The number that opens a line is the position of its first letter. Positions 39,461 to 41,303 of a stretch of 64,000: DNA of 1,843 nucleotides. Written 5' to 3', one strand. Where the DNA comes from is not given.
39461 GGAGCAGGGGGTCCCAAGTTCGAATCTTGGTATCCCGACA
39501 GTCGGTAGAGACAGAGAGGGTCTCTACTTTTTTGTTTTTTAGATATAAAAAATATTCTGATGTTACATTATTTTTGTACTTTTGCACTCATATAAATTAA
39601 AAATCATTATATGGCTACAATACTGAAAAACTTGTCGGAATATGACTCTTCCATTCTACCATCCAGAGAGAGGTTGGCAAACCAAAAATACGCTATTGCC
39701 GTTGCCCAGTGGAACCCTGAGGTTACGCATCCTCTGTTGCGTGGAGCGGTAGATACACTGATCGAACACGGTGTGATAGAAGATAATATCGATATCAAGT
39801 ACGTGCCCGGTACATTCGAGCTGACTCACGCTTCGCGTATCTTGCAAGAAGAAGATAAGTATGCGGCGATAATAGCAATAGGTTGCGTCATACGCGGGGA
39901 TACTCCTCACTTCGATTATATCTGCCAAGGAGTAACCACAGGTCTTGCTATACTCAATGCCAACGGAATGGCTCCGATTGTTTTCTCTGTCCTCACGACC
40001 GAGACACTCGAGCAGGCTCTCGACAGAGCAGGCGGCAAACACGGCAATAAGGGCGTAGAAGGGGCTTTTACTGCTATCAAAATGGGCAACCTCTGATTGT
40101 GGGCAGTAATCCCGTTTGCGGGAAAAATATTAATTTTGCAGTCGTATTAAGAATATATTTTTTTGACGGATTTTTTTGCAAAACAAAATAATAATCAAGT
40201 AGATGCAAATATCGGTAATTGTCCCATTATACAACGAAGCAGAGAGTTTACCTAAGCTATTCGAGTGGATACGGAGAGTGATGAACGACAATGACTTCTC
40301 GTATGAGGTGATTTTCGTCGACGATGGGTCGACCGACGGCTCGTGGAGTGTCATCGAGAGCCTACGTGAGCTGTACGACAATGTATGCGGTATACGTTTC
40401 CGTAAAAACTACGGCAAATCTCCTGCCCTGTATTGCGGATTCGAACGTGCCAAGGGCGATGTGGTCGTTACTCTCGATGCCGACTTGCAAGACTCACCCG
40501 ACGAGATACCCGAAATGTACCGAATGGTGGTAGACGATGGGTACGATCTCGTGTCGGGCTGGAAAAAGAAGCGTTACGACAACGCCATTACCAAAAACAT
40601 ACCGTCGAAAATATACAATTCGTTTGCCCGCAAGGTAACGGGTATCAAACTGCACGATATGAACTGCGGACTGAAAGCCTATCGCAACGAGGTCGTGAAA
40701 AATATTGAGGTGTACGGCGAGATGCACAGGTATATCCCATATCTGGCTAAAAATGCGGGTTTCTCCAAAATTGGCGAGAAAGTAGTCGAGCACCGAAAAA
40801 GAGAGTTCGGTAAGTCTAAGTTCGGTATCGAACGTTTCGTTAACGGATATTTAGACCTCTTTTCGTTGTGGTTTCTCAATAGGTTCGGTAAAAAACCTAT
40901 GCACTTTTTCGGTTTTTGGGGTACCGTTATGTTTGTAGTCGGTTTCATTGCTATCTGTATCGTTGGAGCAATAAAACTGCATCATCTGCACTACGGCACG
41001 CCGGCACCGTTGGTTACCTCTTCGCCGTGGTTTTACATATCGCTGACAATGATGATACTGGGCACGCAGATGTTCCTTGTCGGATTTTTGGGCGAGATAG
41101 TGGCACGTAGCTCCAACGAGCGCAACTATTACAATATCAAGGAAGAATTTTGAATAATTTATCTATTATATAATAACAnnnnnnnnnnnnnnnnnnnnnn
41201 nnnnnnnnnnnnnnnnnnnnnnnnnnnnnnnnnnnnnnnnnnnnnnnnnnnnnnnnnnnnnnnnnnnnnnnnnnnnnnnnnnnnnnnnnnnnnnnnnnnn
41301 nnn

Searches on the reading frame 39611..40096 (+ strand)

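Call 81: search_protein_families(library=pfam, proteins=[window:39611-40096:+], max_evalue=0.00001)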
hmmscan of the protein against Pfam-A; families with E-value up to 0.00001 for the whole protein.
window:39611-40096:+ (161 aa): 1 family
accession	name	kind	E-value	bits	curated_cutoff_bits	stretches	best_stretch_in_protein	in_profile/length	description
PF00885.24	DMRL_synthase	-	5.2e-46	156.5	26.7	1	25-161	2-137/139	6,7-dimethyl-8-ribityllumazine synthase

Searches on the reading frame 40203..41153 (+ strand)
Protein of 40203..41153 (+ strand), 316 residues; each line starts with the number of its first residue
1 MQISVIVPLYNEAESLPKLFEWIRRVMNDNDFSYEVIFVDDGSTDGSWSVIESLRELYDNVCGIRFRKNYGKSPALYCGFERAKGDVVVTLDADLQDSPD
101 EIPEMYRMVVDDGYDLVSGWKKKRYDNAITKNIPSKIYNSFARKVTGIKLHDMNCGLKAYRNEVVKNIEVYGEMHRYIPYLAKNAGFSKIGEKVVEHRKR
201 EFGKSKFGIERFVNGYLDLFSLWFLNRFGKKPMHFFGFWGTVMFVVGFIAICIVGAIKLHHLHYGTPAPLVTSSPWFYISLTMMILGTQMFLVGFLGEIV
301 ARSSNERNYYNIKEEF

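Call 81: search_protein_families(library=pfam, proteins=[window:40203-41153:+], max_evalue=0.00001)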
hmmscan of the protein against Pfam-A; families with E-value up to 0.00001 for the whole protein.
window:40203-41153:+ (316 aa): 3 families
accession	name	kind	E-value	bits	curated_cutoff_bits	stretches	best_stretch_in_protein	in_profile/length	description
PF00535.33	Glycos_transf_2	-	1.2e-35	123.3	23.3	1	4-167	1-166/168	Glycosyl transferase family 2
PF10111.15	Glyco_tranf_2_2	-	6.7e-09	36.1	27.3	1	4-108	1-105/276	Glycosyltransferase like family 2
PF13641.12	Glyco_tranf_2_3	-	2.8e-06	28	27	1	3-126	3-128/230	Glycosyltransferase like family 2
